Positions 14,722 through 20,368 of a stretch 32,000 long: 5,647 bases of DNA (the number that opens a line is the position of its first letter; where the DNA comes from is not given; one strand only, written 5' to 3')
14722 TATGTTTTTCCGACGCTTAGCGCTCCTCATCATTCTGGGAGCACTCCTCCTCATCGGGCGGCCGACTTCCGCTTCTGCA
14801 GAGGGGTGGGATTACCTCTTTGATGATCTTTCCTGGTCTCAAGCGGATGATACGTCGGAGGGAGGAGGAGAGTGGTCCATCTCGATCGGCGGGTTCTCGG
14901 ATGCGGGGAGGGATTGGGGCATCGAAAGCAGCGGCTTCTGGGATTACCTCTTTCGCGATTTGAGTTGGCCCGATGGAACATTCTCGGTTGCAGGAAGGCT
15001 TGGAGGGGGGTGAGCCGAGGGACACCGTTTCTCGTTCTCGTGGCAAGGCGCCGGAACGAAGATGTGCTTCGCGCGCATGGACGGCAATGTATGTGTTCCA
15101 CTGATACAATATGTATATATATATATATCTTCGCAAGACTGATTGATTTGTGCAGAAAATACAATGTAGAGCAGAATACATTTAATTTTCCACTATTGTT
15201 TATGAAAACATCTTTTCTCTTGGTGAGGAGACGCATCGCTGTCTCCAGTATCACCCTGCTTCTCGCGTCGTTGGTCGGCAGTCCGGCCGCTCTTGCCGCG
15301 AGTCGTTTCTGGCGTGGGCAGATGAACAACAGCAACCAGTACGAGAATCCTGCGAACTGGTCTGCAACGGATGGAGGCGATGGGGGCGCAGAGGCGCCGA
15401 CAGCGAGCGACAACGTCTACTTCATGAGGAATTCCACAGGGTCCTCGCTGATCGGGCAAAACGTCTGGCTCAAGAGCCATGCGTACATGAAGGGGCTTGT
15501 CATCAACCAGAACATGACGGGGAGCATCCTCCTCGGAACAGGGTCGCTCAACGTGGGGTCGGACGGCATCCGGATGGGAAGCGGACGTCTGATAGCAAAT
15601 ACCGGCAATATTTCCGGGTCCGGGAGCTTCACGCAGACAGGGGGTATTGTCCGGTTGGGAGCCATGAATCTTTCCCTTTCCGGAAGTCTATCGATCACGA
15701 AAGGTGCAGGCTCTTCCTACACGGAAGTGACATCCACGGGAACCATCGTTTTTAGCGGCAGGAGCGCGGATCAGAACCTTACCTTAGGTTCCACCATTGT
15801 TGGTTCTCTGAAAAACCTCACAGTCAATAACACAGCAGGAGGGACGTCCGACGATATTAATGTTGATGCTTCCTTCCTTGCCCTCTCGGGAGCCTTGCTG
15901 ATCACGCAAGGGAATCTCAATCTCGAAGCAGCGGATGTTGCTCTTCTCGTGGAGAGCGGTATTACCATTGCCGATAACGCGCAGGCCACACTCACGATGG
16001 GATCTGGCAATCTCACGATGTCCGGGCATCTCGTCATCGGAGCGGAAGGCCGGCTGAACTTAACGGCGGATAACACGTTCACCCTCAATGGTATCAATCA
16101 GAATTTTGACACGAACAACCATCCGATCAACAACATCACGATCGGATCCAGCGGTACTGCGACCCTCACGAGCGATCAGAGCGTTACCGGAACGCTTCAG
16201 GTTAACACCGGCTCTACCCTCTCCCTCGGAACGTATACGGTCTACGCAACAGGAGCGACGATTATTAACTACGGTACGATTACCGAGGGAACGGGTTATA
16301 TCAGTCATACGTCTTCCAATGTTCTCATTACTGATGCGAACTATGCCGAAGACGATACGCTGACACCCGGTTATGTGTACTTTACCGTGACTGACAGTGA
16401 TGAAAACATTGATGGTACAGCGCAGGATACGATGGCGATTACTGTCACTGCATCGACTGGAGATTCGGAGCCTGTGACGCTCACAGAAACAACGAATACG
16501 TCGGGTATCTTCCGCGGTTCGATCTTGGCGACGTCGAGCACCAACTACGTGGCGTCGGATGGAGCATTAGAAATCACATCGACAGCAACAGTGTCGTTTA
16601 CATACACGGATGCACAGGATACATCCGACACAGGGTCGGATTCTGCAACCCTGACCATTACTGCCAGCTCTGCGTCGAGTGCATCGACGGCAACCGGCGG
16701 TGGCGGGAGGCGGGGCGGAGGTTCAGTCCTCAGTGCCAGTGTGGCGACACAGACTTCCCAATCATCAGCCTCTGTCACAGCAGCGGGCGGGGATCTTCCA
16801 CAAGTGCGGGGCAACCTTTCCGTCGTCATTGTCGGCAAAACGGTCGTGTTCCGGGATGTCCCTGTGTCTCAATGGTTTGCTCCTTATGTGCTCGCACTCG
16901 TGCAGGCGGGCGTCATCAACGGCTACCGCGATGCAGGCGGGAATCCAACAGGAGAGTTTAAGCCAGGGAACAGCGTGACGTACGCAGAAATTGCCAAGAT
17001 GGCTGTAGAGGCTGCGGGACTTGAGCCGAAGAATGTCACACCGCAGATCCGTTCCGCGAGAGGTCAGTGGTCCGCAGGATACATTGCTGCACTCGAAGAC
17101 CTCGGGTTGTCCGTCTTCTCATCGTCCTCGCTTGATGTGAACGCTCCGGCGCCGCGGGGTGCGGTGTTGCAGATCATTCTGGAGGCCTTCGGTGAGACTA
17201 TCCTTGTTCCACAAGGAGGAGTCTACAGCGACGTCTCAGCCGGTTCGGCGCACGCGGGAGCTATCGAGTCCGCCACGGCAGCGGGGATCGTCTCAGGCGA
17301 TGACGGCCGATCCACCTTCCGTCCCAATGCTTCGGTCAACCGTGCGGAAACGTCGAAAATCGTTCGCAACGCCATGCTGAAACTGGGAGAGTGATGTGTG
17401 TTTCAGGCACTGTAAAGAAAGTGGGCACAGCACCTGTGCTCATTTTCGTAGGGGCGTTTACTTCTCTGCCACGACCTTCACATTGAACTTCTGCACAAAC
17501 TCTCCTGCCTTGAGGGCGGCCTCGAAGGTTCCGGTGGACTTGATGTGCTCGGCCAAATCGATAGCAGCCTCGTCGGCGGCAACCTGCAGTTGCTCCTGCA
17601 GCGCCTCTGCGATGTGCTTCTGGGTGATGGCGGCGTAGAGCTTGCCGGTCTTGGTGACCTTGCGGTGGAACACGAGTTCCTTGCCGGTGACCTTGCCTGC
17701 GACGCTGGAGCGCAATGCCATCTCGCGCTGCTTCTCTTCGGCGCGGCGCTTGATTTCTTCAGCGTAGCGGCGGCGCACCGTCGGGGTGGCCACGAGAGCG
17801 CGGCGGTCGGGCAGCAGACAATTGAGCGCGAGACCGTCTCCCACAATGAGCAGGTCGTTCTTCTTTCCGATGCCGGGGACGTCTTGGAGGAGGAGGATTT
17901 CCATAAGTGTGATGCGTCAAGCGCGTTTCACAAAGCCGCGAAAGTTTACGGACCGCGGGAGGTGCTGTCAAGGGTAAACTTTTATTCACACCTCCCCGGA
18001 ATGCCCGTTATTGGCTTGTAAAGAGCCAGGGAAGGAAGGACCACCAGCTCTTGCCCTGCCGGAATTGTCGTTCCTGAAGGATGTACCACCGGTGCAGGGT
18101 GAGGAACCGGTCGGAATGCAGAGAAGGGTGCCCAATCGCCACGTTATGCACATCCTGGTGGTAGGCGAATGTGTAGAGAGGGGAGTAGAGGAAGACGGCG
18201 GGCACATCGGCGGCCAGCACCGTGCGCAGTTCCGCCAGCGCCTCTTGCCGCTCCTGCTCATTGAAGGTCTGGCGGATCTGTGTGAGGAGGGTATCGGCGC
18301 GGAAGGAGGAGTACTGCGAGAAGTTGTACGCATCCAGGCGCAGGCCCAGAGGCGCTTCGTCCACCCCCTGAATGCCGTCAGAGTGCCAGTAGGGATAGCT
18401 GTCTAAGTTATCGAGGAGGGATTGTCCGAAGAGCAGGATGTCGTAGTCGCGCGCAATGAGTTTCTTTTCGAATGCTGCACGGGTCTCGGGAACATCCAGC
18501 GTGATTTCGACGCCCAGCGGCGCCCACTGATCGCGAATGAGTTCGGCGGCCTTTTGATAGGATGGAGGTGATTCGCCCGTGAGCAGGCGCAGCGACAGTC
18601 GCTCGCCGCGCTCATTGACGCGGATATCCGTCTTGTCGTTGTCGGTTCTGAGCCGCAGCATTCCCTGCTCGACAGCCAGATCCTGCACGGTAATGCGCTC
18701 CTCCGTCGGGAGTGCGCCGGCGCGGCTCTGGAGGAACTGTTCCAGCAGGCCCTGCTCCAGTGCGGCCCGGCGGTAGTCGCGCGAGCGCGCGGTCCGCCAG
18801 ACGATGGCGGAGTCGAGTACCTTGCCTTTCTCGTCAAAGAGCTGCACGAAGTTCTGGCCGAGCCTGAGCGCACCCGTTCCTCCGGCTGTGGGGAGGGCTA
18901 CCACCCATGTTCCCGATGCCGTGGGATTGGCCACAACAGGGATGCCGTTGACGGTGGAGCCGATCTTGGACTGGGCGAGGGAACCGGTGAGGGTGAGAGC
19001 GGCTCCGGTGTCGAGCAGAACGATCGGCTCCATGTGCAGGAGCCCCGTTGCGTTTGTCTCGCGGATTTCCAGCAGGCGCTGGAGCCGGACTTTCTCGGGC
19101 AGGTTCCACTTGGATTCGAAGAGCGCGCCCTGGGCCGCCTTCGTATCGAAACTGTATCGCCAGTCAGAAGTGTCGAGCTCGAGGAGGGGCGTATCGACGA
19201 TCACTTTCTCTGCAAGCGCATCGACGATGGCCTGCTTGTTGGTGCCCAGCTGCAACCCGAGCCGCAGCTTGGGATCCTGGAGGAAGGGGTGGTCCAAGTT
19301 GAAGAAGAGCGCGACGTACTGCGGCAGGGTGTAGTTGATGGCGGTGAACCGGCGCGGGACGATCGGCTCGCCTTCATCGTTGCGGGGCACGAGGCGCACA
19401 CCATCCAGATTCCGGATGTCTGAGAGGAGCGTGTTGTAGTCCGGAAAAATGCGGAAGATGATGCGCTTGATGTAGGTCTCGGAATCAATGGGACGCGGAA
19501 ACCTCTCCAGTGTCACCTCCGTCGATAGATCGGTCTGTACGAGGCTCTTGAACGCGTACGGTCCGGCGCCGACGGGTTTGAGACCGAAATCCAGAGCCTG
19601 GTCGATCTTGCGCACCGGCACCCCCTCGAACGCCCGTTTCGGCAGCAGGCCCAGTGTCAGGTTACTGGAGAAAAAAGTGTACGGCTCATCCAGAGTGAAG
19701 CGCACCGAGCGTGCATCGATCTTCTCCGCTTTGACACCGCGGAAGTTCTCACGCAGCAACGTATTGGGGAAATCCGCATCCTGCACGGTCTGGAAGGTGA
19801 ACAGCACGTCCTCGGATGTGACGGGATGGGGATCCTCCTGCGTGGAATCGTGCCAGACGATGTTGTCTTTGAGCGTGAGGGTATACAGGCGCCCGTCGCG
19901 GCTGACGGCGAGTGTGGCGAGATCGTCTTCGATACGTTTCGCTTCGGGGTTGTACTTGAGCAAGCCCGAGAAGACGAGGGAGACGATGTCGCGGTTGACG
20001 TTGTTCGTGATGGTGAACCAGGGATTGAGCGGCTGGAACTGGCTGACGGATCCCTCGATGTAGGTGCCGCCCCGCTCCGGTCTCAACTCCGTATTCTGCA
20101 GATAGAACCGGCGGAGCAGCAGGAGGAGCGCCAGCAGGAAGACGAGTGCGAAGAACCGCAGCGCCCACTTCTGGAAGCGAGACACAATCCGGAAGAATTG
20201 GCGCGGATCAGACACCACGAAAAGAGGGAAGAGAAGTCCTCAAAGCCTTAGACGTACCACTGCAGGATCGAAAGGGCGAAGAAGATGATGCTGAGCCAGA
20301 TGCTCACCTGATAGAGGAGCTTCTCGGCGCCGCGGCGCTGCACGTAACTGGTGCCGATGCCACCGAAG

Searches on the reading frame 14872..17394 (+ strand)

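Call 18: search_protein_families(library=pfam, proteins=[window:14872-17394:+], max_evalue=0.00001)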
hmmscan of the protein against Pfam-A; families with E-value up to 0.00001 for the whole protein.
window:14872-17394:+ (840 aa): 1 family
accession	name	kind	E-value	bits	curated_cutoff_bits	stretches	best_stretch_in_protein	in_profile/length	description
PF00395.25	SLH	-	1e-17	64.2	20.8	2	785-826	2-42/44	S-layer homology domain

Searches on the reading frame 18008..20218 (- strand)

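Call 18: search_protein_families(library=pfam, proteins=[window:18008-20218:-], max_evalue=0.00001)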
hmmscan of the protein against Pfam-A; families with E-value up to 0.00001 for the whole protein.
window:18008-20218:- (736 aa): 1 family
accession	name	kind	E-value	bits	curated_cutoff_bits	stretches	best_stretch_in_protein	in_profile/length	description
PF00496.27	SBP_bac_5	-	7.2e-40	137.7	32.4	1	98-377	4-284/368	Bacterial extracellular solute-binding proteins, family 5 Middle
